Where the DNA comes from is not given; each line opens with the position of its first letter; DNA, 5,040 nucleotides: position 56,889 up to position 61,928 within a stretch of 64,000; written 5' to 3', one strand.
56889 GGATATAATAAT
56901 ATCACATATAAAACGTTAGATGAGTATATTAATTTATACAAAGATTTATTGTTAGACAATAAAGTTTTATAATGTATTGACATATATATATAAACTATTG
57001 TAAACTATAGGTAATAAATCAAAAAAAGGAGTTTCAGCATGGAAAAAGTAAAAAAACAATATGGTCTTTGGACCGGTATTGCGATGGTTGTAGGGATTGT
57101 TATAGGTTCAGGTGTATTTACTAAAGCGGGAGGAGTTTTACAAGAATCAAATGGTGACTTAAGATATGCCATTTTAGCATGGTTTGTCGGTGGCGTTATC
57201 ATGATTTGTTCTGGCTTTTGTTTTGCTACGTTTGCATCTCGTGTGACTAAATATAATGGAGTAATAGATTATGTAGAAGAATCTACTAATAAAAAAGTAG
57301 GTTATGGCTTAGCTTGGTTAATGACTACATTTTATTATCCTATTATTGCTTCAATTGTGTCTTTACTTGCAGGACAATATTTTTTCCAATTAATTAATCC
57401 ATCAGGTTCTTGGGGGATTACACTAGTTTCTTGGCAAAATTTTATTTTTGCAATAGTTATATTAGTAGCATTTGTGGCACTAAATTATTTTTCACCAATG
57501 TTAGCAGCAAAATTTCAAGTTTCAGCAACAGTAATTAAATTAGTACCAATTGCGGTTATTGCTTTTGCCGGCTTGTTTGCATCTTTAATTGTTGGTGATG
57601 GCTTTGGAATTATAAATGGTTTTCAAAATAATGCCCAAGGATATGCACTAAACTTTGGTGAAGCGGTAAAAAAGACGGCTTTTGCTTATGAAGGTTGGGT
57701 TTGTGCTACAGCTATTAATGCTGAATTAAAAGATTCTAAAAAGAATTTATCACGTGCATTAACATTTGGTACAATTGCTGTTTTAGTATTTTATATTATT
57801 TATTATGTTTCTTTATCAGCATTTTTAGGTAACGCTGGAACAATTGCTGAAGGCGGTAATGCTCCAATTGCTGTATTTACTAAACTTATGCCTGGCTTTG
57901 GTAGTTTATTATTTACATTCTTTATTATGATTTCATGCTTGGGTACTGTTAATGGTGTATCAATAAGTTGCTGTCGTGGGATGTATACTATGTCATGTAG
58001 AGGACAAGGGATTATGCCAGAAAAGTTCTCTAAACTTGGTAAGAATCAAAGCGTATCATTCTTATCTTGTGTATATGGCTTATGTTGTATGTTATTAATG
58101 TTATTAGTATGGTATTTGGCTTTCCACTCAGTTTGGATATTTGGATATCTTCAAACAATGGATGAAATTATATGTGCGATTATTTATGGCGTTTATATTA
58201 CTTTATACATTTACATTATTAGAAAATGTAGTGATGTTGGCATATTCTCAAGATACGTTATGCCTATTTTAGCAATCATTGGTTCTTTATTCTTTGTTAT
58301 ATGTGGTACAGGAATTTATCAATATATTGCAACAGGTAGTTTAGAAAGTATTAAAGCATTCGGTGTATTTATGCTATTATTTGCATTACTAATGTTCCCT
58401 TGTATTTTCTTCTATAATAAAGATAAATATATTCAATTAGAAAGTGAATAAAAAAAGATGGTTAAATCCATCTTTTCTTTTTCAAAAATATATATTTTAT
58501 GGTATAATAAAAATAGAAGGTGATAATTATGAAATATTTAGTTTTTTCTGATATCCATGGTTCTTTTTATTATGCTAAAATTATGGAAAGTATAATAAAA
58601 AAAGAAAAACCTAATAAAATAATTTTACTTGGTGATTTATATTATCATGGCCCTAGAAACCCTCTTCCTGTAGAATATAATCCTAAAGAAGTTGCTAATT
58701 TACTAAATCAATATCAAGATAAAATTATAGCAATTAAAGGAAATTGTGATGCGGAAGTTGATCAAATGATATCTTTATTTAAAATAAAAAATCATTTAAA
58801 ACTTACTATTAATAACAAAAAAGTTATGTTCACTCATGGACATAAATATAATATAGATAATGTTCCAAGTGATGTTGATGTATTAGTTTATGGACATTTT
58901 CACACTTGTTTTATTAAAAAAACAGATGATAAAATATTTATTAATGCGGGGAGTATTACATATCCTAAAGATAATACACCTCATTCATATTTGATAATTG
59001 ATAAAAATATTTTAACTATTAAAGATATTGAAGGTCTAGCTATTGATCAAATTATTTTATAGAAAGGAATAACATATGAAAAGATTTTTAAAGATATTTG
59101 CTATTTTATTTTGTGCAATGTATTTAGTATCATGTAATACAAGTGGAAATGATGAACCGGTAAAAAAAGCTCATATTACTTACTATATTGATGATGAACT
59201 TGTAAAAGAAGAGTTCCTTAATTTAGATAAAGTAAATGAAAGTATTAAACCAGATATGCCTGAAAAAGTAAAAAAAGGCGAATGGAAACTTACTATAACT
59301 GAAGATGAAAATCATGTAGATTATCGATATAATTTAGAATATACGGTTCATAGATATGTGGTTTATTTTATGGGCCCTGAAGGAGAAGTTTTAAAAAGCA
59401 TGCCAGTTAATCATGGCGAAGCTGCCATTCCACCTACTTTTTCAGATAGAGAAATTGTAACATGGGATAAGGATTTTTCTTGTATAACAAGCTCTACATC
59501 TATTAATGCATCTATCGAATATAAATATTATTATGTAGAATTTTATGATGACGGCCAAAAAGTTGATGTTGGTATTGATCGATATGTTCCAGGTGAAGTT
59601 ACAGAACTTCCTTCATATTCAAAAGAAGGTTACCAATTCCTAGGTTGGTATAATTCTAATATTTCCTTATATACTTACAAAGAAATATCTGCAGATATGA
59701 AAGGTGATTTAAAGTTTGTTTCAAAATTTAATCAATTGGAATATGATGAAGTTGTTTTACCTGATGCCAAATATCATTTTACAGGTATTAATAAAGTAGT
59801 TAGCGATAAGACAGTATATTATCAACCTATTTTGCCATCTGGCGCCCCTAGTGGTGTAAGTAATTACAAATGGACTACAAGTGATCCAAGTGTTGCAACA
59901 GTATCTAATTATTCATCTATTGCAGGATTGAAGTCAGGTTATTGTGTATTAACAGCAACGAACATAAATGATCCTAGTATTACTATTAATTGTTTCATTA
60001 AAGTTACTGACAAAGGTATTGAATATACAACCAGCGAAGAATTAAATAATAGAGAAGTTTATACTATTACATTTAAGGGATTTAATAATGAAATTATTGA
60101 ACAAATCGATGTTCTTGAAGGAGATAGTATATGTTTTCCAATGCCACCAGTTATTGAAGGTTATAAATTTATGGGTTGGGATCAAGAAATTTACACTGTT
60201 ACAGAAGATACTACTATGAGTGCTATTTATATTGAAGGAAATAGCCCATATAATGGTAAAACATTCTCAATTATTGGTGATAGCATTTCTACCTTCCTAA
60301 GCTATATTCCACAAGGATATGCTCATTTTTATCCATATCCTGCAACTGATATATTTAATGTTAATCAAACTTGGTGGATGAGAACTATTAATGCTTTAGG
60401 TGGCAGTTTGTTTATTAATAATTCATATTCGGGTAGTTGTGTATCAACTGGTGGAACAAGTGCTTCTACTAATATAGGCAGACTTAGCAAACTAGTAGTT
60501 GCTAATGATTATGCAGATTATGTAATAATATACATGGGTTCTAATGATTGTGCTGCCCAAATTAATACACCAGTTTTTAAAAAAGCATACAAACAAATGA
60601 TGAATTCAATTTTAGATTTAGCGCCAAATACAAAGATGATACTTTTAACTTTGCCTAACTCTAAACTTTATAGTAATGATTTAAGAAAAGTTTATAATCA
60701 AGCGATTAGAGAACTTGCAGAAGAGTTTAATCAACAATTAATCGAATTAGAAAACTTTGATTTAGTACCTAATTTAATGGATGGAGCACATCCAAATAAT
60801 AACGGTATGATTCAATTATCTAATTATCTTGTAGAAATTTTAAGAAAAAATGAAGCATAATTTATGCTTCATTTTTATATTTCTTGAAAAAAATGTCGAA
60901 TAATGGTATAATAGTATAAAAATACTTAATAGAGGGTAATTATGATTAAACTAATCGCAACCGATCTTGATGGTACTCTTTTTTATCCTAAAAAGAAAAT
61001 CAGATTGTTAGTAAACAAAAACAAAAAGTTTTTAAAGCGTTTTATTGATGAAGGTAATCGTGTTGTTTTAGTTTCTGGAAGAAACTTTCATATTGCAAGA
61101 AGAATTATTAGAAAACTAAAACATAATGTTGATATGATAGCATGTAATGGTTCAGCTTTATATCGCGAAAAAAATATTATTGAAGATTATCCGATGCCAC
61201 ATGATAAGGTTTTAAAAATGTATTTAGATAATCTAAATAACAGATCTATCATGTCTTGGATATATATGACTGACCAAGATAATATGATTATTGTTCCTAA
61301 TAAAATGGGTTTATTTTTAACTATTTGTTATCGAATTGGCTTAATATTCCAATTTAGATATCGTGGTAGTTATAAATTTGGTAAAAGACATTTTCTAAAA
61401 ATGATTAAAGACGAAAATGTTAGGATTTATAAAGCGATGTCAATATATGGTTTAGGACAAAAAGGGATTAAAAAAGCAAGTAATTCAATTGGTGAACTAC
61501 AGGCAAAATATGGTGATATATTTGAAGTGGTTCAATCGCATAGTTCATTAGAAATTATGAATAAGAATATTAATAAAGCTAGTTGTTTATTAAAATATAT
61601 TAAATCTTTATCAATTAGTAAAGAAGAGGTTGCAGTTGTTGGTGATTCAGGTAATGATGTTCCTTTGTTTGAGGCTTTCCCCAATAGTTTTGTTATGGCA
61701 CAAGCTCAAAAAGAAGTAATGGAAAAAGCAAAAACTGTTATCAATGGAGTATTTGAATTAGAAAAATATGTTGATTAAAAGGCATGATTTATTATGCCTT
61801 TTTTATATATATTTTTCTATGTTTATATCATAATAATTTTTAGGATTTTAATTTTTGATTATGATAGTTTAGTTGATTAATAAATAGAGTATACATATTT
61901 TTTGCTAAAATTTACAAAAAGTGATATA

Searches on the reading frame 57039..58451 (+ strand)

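Call 16: search_protein_families(library=pfam, proteins=[window:57039-58451:+], max_evalue=0.01)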
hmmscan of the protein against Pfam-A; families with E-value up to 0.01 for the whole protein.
window:57039-58451:+ (470 aa): 2 families
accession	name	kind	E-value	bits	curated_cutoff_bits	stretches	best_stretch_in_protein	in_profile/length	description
PF13520.12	AA_permease_2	-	1.3e-36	126.9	27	1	9-424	2-405/427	Amino acid permease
PF00324.27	AA_permease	-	1.9e-23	83.3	24.6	1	16-465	5-465/470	Amino acid permease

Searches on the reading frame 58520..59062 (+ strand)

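Call 16: search_protein_families(library=pfam, proteins=[window:58520-59062:+], max_evalue=0.01)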
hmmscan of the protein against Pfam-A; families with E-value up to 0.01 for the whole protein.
window:58520-59062:+ (180 aa): 2 families
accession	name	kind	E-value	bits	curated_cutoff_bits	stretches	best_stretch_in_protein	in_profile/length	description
PF12850.12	Metallophos_2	-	2.3e-22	80.1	27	1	4-161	1-150/154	Calcineurin-like phosphoesterase superfamily domain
PF00149.33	Metallophos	-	1e-12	49.3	21.5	1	4-113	1-121/191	Calcineurin-like phosphoesterase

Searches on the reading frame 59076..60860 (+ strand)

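Call 16: search_protein_families(library=pfam, proteins=[window:59076-60860:+], max_evalue=0.01)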
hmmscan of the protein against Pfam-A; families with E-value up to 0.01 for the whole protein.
window:59076-60860:+ (594 aa): 7 families
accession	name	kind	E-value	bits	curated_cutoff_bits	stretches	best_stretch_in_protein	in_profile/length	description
PF13472.12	Lipase_GDSL_2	-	7.2e-14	53.1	32.9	1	400-577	2-175/178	GDSL-like Lipase/Acylhydrolase family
PF09479.16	Flg_new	-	1.2e-11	44.9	27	2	152-214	1-62/65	Listeria-Bacteroides repeat domain (List_Bact_rpt)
PF16255.11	Lipase_GDSL_lke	-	1.2e-08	34.9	29.2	1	395-584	1-198/203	GDSL-like Lipase/Acylhydrolase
PF00657.28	Lipase_GDSL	-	4.9e-08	33.8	23.6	1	446-579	44-202/208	GDSL-like Lipase/Acylhydrolase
PF02368.24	Big_2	-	0.005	17.2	22.8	0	256-295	26-67/79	Bacterial Ig-like domain (group 2)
PF18998.6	Flg_new_2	-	0.005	17.2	23.6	0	168-195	17-44/73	Divergent InlB B-repeat domain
PF04311.20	DUF459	-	0.007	16.2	27.2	0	475-557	55-148/197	Protein of unknown function (DUF459)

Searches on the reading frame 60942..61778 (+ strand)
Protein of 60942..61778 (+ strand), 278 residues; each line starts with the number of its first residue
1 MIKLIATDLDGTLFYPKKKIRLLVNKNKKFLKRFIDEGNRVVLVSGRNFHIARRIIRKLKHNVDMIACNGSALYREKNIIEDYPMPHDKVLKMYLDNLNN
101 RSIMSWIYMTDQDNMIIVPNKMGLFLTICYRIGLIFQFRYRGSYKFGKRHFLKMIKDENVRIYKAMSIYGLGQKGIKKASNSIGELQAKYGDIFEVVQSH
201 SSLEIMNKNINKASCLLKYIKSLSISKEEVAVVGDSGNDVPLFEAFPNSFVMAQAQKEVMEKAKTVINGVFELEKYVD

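Call 16: search_protein_families(library=pfam, proteins=[window:60942-61778:+], max_evalue=0.01)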
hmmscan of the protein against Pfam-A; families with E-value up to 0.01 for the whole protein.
window:60942-61778:+ (278 aa): 4 families
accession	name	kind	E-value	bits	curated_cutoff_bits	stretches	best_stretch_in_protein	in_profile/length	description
PF08282.18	Hydrolase_3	-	2.3e-39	136.1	20.9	1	5-268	1-244/255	haloacid dehalogenase-like hydrolase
PF05116.19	S6PP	-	1.1e-09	38.7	20.3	1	194-262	148-216/247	Sucrose-6F-phosphate phosphohydrolase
PF00702.32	Hydrolase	-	6e-09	37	26.4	1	190-245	135-189/191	haloacid dehalogenase-like hydrolase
PF12710.13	HAD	-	3.1e-05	24.9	27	0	30-69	90-130/189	haloacid dehalogenase-like hydrolase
